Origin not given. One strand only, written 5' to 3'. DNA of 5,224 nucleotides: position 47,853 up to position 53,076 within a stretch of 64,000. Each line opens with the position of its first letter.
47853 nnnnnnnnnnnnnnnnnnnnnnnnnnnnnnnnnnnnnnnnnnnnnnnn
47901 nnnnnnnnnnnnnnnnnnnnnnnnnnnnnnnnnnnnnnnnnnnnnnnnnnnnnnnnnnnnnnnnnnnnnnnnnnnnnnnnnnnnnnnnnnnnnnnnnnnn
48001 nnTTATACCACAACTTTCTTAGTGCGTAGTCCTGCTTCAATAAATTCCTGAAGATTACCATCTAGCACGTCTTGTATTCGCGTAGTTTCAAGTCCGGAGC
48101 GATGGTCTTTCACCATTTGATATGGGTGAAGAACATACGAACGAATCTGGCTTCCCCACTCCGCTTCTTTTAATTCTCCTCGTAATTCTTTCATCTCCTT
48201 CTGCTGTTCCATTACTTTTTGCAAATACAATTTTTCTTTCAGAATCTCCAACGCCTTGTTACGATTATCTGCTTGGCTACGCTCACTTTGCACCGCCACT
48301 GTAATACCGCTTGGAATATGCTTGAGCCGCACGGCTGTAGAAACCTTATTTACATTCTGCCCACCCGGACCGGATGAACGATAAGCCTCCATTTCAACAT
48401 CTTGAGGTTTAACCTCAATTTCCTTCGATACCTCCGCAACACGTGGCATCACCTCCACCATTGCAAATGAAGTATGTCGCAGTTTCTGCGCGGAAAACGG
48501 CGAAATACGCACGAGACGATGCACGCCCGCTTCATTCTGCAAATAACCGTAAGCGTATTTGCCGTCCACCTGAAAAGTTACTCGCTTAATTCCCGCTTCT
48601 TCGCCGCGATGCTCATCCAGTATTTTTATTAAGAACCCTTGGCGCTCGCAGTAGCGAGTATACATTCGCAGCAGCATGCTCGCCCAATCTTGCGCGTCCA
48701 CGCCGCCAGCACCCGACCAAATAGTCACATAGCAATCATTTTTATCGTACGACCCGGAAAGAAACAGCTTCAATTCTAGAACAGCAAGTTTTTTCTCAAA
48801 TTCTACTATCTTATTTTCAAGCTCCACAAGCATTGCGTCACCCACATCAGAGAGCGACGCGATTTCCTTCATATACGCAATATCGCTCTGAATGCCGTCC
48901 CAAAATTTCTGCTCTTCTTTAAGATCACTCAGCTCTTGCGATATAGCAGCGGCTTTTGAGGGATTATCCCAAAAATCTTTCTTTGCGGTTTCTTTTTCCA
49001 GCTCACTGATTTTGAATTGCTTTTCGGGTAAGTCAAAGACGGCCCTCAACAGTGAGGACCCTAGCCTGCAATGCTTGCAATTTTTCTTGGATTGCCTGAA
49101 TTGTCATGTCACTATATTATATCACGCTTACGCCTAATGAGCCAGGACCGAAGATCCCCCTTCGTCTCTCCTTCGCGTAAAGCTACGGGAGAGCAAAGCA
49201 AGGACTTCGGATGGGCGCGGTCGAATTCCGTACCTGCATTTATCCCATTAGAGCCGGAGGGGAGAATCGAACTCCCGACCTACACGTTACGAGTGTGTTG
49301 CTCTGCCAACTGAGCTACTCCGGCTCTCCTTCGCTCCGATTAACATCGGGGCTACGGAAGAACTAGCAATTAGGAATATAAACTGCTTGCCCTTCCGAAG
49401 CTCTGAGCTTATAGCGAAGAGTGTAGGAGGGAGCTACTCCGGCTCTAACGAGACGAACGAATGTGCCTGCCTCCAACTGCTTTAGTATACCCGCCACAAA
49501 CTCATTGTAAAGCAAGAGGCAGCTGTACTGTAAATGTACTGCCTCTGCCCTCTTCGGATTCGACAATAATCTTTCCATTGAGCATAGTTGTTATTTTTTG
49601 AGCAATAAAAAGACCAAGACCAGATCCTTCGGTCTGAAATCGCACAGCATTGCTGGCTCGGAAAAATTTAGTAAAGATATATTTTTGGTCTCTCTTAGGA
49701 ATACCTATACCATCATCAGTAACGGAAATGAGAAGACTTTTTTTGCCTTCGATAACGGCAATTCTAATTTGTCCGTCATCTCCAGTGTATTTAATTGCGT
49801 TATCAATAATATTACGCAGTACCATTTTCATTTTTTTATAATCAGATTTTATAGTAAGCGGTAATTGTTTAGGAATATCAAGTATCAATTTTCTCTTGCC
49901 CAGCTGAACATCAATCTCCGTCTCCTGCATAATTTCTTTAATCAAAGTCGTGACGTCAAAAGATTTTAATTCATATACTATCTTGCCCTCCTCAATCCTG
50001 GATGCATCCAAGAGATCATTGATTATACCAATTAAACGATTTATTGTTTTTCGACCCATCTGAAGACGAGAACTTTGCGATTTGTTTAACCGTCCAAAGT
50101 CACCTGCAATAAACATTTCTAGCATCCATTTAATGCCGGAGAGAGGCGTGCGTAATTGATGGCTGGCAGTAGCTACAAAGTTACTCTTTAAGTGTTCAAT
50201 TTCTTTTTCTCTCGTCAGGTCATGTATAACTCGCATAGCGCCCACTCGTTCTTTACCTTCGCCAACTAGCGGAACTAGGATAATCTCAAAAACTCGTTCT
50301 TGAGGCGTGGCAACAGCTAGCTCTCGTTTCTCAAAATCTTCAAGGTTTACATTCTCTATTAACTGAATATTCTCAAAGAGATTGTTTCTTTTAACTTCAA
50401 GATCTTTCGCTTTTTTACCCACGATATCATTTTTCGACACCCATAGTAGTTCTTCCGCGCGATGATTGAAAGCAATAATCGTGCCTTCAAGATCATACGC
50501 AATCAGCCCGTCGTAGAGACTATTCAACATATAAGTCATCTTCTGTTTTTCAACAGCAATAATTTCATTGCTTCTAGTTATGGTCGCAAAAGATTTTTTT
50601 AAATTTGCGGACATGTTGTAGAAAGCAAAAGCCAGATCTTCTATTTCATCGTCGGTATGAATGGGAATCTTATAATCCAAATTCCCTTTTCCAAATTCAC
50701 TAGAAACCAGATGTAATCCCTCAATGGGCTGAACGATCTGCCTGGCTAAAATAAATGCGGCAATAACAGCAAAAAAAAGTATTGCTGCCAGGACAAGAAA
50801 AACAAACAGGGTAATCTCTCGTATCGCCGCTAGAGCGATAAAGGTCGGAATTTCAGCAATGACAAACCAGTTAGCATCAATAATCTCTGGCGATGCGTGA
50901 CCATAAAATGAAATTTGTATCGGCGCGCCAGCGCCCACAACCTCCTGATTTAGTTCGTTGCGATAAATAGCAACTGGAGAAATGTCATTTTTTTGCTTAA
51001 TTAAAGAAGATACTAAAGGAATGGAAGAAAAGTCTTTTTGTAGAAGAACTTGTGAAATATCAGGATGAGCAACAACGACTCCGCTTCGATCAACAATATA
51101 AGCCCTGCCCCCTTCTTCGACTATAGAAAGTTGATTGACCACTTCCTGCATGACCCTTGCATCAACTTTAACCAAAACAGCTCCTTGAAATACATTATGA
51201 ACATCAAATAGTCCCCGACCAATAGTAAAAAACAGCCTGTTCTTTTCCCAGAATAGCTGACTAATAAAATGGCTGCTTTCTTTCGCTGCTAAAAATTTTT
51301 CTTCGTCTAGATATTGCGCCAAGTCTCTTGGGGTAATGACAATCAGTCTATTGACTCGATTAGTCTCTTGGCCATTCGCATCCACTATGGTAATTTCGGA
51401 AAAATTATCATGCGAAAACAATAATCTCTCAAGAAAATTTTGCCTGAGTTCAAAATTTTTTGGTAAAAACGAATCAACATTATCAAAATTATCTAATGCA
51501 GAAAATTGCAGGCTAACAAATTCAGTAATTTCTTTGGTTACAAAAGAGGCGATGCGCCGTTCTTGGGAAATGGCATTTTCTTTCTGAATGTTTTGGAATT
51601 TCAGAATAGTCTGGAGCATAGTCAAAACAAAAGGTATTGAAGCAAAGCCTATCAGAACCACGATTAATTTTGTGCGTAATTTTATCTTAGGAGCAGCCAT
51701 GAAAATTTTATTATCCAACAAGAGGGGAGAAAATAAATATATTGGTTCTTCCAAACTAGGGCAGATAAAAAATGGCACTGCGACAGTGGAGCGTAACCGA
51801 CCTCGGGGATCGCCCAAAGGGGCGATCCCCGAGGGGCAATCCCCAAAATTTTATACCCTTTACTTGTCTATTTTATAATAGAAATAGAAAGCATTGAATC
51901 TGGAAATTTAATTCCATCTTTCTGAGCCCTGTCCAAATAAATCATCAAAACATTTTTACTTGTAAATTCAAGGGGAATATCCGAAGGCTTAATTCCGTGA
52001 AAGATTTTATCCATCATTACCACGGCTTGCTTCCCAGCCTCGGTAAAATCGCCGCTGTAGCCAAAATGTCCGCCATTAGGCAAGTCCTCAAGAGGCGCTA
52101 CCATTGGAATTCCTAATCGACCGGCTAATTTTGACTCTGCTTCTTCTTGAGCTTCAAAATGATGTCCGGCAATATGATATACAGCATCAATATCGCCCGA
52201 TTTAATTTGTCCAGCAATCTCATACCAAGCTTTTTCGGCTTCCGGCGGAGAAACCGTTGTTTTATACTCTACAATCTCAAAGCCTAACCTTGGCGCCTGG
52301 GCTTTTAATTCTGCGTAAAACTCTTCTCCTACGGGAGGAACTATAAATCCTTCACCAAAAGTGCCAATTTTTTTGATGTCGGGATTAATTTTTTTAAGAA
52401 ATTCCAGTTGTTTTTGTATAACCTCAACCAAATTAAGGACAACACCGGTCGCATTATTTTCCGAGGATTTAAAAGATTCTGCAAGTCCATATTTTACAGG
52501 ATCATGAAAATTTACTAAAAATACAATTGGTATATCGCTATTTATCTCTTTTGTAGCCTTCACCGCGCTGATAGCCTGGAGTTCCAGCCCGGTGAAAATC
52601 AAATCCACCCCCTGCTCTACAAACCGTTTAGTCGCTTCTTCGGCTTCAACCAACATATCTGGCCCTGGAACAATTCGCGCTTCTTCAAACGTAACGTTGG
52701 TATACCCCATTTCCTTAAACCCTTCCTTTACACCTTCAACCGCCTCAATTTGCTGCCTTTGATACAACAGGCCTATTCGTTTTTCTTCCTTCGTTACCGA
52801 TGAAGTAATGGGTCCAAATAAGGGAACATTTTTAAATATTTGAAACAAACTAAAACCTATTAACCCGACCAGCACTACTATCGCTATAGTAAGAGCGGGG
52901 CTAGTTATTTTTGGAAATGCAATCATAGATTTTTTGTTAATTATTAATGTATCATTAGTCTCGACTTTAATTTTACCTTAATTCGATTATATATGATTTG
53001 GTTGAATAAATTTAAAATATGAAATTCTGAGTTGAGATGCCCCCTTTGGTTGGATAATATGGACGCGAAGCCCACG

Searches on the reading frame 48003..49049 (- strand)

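Call 31: search_protein_families(library=pfam, proteins=[window:48003-49049:-], max_evalue=0.000001)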
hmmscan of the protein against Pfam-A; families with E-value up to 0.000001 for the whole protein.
window:48003-49049:- (348 aa): 2 families
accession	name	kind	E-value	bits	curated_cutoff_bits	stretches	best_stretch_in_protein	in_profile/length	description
PF03462.23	PCRF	-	1.2e-53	182.3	24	1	13-198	4-194/194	PCRF domain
PF00472.26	RF-1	-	2.7e-38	130.9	35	1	210-317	4-116/116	RF-1 domain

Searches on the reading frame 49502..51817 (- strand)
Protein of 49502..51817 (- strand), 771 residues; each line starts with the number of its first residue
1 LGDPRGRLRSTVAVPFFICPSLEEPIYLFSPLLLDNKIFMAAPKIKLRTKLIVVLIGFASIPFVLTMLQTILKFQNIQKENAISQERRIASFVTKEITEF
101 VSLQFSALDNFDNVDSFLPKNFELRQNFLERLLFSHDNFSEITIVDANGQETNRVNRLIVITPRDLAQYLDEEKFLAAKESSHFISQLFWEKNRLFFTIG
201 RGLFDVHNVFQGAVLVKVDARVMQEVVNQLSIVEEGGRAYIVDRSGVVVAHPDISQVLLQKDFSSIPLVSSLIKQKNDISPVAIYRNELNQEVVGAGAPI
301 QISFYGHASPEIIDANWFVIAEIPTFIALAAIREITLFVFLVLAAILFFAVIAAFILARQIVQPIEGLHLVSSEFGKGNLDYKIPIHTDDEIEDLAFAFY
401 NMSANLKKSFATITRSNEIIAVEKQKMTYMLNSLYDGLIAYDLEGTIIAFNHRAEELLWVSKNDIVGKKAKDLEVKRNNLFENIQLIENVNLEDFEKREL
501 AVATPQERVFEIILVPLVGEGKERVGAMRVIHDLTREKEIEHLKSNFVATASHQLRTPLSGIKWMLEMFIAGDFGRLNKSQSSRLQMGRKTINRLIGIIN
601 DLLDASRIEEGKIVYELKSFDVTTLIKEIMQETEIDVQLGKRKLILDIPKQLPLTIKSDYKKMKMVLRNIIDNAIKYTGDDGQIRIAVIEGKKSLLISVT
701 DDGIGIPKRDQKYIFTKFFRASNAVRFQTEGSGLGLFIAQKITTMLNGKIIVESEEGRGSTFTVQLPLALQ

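Call 36: search_protein_families(library=pfam, proteins=[window:49502-51817:-], max_evalue=0.000001)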
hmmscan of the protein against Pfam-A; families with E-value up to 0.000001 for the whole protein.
window:49502-51817:- (771 aa): 4 families
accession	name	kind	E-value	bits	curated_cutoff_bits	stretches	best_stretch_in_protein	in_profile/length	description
PF02518.31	HATPase_c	-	2.8e-28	99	26.4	1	659-769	2-110/111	Histidine kinase-, DNA gyrase B-, and HSP90-like ATPase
PF02743.24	dCache_1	-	3.4e-15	56.7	45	1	77-261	10-191/240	Cache domain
PF00512.31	HisKA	-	5e-15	55.7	26.9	1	544-611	2-66/66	His Kinase A (phospho-acceptor) domain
PF00672.30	HAMP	-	6.6e-11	42.8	25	1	357-407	2-52/53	HAMP domain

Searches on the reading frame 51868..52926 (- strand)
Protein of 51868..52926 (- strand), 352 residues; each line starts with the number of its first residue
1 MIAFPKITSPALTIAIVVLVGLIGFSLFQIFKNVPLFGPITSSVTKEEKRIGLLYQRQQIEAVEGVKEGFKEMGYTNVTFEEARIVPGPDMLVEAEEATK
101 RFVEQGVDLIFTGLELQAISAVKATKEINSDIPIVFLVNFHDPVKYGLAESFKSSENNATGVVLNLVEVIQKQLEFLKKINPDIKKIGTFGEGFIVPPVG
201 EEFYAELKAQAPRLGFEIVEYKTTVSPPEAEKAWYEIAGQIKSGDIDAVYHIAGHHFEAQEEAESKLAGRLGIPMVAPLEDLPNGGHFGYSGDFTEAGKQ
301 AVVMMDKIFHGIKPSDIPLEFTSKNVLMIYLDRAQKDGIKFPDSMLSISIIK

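Call 31: search_protein_families(library=pfam, proteins=[window:51868-52926:-], max_evalue=0.000001)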
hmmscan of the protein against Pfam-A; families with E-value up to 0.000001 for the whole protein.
window:51868-52926:- (352 aa): 1 family
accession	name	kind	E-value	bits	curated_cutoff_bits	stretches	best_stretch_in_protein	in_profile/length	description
PF04392.18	ABC_sub_bind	-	2e-24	86.8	25.9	1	61-347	15-287/293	ABC transporter substrate binding protein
